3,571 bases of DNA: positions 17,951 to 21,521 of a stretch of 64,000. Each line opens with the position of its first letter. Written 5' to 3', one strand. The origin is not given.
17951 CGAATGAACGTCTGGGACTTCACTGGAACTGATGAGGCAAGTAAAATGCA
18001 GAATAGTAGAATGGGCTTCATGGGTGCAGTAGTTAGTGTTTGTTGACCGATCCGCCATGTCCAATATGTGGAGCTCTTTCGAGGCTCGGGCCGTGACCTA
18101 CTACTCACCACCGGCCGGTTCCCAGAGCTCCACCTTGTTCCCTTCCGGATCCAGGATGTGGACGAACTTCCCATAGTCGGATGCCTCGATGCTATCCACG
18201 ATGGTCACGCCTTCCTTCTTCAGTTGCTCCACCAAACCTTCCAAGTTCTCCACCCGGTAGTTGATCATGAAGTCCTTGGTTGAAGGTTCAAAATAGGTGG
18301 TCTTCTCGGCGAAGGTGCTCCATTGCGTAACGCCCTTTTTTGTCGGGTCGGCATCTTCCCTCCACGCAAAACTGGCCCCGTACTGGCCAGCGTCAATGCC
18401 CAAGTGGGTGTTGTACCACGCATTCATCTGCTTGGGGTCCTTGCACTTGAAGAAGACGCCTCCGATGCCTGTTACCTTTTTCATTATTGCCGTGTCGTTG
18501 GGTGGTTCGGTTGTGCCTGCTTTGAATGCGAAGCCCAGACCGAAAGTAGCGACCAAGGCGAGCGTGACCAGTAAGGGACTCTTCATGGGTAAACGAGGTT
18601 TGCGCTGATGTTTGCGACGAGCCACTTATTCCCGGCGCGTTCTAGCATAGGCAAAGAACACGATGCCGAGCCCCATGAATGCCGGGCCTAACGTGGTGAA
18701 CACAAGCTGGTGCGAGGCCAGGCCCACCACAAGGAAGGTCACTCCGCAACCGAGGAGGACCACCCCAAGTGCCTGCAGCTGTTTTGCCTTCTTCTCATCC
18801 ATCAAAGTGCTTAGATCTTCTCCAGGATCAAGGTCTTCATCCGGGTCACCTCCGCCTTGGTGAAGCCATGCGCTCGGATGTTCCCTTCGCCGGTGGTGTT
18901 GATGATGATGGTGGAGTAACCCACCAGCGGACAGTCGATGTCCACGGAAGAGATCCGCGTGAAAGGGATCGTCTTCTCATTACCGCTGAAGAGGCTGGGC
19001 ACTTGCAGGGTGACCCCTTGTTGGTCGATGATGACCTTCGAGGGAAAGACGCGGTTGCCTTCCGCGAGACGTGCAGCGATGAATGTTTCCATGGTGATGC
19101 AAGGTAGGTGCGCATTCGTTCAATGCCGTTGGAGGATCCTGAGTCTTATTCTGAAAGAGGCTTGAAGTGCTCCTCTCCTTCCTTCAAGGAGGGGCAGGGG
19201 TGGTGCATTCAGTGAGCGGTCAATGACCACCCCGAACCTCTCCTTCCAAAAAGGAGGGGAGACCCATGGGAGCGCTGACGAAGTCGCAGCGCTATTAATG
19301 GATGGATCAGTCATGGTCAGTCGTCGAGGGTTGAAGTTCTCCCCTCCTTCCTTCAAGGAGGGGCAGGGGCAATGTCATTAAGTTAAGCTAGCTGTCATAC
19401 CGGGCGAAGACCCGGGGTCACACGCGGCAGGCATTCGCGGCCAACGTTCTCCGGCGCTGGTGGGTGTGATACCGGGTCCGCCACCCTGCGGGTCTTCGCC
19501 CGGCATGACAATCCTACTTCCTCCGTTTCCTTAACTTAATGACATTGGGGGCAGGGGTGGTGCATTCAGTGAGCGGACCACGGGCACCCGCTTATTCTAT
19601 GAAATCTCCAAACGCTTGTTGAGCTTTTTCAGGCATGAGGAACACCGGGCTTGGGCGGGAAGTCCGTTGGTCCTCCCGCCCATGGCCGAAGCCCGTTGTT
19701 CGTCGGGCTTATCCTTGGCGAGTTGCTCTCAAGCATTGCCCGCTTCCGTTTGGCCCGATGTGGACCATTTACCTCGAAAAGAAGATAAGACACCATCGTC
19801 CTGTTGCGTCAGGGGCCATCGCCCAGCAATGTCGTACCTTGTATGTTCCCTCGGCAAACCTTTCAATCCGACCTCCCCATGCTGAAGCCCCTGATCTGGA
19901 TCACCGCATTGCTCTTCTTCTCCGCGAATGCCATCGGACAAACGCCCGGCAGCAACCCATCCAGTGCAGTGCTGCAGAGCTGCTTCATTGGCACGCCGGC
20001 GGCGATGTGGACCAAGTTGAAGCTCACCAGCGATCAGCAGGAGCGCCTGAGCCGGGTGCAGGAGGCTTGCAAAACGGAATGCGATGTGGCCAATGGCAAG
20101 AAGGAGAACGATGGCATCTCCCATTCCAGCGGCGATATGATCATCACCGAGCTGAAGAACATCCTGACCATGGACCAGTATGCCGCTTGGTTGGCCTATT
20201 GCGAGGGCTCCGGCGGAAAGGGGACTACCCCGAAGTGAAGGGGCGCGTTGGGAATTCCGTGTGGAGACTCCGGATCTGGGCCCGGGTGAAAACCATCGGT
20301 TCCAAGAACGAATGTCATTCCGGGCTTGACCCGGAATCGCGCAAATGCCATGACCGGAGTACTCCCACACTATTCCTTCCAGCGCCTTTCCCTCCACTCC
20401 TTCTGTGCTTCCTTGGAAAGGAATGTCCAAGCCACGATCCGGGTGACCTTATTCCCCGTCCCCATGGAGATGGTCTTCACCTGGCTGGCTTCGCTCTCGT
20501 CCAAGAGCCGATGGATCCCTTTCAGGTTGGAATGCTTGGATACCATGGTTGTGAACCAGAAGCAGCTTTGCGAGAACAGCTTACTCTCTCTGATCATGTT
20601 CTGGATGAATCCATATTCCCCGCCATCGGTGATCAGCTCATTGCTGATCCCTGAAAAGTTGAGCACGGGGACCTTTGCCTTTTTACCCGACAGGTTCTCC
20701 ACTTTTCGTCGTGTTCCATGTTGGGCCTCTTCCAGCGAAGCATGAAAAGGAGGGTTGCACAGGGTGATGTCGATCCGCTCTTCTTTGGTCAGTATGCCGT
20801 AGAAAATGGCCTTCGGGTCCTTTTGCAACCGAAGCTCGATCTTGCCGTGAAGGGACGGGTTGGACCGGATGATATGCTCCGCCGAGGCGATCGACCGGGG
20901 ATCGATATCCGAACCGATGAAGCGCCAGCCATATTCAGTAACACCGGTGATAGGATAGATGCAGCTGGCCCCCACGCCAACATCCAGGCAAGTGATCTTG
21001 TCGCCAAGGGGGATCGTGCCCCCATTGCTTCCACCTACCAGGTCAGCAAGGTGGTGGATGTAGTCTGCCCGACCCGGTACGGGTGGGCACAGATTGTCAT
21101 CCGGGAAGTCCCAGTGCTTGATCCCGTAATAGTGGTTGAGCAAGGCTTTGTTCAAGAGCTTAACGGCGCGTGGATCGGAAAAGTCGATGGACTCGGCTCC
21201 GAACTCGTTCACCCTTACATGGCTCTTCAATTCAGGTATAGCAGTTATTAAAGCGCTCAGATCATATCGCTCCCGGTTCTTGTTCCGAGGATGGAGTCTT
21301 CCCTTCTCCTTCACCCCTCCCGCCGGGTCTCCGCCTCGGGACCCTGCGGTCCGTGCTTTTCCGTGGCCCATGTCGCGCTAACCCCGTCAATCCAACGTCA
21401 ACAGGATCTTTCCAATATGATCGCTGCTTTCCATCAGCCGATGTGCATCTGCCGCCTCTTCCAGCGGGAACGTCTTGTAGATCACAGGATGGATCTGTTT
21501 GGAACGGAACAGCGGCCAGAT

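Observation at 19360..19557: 178-bp MITE inserted into a REP hairpin, with a clean 10-bp TSD and REP-like cargo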

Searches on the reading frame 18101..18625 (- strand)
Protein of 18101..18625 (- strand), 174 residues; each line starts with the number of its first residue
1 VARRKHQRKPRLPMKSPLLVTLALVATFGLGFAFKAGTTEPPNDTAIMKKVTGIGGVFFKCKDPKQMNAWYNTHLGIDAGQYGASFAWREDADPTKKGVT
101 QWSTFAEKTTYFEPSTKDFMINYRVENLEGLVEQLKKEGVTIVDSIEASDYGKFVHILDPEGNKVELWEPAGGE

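Call 56: search_protein_families(library=pfam, proteins=[window:18101-18625:-], max_evalue=0.001)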
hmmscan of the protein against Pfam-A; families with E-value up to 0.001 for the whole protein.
window:18101-18625:- (174 aa): 2 families
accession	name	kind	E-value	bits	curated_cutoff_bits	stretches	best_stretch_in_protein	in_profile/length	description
PF18029.7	Glyoxalase_6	-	1.2e-05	26.3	23.6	1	57-167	2-105/106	Glyoxalase-like domain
PF00903.31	Glyoxalase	-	3.7e-05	24.5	20.6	1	74-167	41-121/121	Glyoxalase/Bleomycin resistance protein/Dioxygenase superfamily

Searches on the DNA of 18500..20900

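Call 9: search_rna_families(source=window, start=18500, end=20900, threshold=evalue, max_evalue=1)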
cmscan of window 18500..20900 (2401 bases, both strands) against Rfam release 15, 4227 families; matches with E-value up to 1: 1.
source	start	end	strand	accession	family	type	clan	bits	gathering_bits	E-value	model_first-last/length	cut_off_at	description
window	19629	19712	-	RF03267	mir-645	Gene; miRNA;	-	28.2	90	0.004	1-77/77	no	mir-645 microRNA precursor family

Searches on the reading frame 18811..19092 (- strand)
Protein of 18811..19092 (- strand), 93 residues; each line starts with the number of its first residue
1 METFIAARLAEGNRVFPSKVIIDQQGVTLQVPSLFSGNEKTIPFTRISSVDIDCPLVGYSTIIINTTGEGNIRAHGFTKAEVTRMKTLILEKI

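Call 11: find_encoding_contigs(protein=window:18811-19092:-, flank=6000, max_places=10)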
Protein window:18811-19092:- (93 aa): 1 contig read that carries it; 1 place shown.
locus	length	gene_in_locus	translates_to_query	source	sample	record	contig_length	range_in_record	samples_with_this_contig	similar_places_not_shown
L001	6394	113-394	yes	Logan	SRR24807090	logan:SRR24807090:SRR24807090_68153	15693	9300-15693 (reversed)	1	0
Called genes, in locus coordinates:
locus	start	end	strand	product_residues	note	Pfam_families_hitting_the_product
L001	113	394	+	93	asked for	-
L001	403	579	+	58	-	-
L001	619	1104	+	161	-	PF18029:Glyoxalase_6 (weak)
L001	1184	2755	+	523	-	PF07995:GSDH, PF18962:Por_Secre_tail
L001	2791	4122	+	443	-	PF00144:Beta-lactamase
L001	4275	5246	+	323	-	PF13371:TPR_9 (faint), PF07719:TPR_2 (faint), PF13181:TPR_8 (faint), PF13414:TPR_11 (weak), PF13432:TPR_16, PF14559:TPR_19 (weak), PF00515:TPR_1 (weak), PF13414:TPR_11 (weak), +3 more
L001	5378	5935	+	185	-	PF14066:DUF4256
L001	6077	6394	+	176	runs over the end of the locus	-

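Call 56: search_protein_families(library=pfam, proteins=[window:18811-19092:-], max_evalue=0.001)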
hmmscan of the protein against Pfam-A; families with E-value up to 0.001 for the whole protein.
window:18811-19092:- (93 aa): 0 families

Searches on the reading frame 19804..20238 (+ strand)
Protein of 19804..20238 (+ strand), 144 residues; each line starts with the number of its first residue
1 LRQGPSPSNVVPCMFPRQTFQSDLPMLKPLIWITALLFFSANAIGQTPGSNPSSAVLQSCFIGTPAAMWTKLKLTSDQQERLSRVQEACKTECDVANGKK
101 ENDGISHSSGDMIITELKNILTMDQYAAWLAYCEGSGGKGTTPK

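Call 50: find_encoding_contigs(protein=window:19879-20238:+, flank=3000, max_places=10)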
Protein window:19879-20238:+ (119 aa): no gene with exactly this product is on record in the collection.

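Call 52: find_encoding_contigs(protein=window:19843-20238:+, flank=3000, max_places=10)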
Protein window:19843-20238:+ (131 aa): no gene with exactly this product is on record in the collection.

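Call 53: find_encoding_contigs(protein=window:19804-20238:+, flank=3000, max_places=10)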
Protein window:19804-20238:+ (144 aa): no gene with exactly this product is on record in the collection.

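Call 56: search_protein_families(library=pfam, proteins=[window:19879-20238:+], max_evalue=0.001)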
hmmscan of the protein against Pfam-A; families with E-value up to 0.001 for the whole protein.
window:19879-20238:+ (119 aa): 0 families

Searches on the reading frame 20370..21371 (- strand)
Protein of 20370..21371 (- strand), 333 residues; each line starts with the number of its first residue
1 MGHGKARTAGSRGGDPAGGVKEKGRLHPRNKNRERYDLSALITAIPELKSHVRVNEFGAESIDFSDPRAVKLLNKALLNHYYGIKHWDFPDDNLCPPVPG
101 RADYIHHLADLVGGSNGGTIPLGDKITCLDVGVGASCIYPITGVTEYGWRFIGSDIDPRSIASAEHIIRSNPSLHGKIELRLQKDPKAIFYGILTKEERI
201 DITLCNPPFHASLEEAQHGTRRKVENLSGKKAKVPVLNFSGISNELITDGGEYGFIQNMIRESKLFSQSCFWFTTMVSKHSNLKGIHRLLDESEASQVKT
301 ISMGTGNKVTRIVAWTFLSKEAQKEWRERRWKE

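Call 51: find_encoding_contigs(protein=window:20370-21371:-, flank=4000, max_places=10)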
Protein window:20370-21371:- (333 aa): no gene with exactly this product is on record in the collection.

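Call 56: search_protein_families(library=pfam, proteins=[window:20370-21371:-], max_evalue=0.001)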
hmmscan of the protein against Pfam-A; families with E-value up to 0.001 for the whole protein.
window:20370-21371:- (333 aa): 1 family
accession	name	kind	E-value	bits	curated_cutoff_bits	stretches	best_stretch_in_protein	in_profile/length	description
PF05971.18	Methyltransf_10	-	5.4e-115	384.3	23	1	22-318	3-298/299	RNA methyltransferase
